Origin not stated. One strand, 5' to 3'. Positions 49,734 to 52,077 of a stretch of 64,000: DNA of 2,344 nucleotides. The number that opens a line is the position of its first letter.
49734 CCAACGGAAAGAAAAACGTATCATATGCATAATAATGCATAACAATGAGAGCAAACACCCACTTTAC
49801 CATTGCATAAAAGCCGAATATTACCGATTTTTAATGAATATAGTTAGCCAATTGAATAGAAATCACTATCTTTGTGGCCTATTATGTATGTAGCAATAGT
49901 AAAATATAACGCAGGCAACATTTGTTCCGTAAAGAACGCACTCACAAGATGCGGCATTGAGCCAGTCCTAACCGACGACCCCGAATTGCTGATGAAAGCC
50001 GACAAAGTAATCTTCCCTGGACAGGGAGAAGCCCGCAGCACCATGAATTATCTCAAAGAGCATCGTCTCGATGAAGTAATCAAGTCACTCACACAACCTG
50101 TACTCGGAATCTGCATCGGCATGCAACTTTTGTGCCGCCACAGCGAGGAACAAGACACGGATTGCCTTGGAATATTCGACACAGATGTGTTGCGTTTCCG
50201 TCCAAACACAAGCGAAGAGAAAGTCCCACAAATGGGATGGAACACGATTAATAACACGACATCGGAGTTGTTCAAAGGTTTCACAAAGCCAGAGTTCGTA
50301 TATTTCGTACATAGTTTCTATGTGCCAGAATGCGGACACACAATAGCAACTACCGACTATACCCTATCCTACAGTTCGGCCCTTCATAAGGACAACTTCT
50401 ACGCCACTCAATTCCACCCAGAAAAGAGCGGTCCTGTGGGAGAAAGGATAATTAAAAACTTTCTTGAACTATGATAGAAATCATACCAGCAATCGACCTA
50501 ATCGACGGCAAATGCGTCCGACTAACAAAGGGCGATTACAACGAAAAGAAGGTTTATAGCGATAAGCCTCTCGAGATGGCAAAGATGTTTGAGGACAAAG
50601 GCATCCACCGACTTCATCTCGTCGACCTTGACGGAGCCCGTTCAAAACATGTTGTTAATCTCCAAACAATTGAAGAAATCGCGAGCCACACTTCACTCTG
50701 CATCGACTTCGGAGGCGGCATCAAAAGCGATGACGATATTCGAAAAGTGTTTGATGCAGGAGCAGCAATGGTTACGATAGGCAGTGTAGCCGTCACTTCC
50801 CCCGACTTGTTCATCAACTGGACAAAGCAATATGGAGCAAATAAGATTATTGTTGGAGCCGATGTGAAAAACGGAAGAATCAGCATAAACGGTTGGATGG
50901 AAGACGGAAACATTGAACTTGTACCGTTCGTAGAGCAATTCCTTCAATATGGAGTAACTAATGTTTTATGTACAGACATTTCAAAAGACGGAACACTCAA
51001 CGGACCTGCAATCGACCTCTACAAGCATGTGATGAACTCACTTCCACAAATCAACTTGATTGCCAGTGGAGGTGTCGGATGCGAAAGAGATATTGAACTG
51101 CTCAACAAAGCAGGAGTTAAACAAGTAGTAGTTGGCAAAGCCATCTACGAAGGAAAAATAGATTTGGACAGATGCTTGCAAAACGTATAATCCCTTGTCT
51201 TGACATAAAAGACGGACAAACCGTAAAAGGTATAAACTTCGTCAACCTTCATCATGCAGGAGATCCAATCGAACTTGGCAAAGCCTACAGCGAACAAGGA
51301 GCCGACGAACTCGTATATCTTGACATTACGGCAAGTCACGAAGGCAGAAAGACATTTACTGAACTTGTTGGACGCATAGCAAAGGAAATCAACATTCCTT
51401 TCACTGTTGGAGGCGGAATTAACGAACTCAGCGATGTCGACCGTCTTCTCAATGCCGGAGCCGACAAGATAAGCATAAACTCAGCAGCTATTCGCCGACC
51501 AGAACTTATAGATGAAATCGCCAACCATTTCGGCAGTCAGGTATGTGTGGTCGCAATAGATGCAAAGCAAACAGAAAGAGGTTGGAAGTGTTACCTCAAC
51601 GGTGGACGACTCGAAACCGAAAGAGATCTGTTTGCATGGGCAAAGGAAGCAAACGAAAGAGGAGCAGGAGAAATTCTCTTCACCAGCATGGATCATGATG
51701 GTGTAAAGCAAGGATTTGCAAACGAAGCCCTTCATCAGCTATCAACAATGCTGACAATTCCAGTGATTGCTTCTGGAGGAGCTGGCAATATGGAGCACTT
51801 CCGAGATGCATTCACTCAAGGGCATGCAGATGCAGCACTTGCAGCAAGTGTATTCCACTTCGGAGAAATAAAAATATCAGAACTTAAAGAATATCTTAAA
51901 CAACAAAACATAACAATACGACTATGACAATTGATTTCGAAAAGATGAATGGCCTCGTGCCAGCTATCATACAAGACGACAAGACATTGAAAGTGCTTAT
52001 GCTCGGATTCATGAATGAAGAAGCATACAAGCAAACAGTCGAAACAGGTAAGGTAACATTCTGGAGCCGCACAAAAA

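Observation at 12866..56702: Dispersed, modular family of tandem arrays with a strict 21-22 bp period, usually four units, each unit carrying a small dyad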

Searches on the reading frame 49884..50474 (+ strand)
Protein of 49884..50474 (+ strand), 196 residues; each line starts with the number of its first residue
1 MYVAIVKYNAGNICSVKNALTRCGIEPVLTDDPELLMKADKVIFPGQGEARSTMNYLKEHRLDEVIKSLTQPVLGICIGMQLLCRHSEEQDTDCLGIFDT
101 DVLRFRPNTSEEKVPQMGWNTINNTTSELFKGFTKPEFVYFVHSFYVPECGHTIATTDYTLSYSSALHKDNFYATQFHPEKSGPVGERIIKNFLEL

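Call 46: search_protein_families(library=pfam, proteins=[window:49884-50474:+])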
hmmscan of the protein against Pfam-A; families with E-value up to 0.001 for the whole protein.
window:49884-50474:+ (196 aa): 3 families
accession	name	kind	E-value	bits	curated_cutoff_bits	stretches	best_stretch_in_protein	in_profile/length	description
PF00117.34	GATase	-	1.1e-18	68.1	22.8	1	25-194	26-187/190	Glutamine amidotransferase class-I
PF01174.25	SNO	-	3.7e-09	37.2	27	1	11-193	6-182/188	SNO glutamine amidotransferase family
PF07685.20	GATase_3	-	2.7e-07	30.9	27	1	33-102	35-115/196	CobB/CobQ-like glutamine amidotransferase domain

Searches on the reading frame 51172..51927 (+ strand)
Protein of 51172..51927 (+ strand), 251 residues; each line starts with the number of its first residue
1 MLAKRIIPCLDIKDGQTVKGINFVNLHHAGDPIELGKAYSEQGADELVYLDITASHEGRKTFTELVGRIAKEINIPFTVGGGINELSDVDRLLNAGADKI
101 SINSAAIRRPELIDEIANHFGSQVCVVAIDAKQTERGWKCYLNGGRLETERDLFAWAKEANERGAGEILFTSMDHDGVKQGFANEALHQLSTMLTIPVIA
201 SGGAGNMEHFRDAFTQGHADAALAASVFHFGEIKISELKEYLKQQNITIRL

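Call 59: find_encoding_contigs(protein=window:51172-51927:+, flank=10000, max_places=10)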
Protein window:51172-51927:+ (251 aa): 3 contigs read that carry it; 3 places shown.
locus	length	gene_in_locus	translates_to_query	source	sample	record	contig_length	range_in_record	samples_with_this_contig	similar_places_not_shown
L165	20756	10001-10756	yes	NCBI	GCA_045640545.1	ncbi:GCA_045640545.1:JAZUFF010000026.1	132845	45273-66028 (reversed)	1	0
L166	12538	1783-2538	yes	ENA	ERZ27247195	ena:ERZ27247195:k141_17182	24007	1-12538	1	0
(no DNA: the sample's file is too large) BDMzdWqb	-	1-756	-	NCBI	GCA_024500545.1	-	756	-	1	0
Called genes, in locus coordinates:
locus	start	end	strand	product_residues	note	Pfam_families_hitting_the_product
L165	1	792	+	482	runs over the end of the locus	PF01546:Peptidase_M20, PF07687:M20_dimer (weak)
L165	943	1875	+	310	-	PF13449:Phytase-like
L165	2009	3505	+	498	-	PF04616:Glyco_hydro_43, PF03422:CBM_6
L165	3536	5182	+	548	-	PF04616:Glyco_hydro_43, PF17851:GH43_C2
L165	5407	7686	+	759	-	PF13802:Gal_mutarotas_2, PF01055:Glyco_hydro_31_2nd, PF21365:Glyco_hydro_31_3rd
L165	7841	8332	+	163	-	-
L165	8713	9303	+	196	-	PF00117:GATase, PF07685:GATase_3, PF01174:SNO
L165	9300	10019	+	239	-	PF00977:His_biosynth, PF01180:DHO_dh (faint)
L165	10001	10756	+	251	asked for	PF00977:His_biosynth, PF02581:TMP-TENI (faint), PF03060:NMO (faint)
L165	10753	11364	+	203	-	PF01502:PRA-CH, PF01503:PRA-PH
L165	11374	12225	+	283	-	PF00005:ABC_tran, PF13304:AAA_21 (faint)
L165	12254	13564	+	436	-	PF00696:AA_kinase, PF22468:ACT_9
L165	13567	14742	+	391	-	PF00278:Orn_DAP_Arg_deC, PF02784:Orn_Arg_deC_N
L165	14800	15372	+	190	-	PF01025:GrpE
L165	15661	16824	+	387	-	-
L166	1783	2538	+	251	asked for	PF00977:His_biosynth, PF02581:TMP-TENI (faint), PF03060:NMO (faint)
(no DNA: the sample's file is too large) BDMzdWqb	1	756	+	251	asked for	PF00977:His_biosynth, PF02581:TMP-TENI (faint), PF03060:NMO (faint)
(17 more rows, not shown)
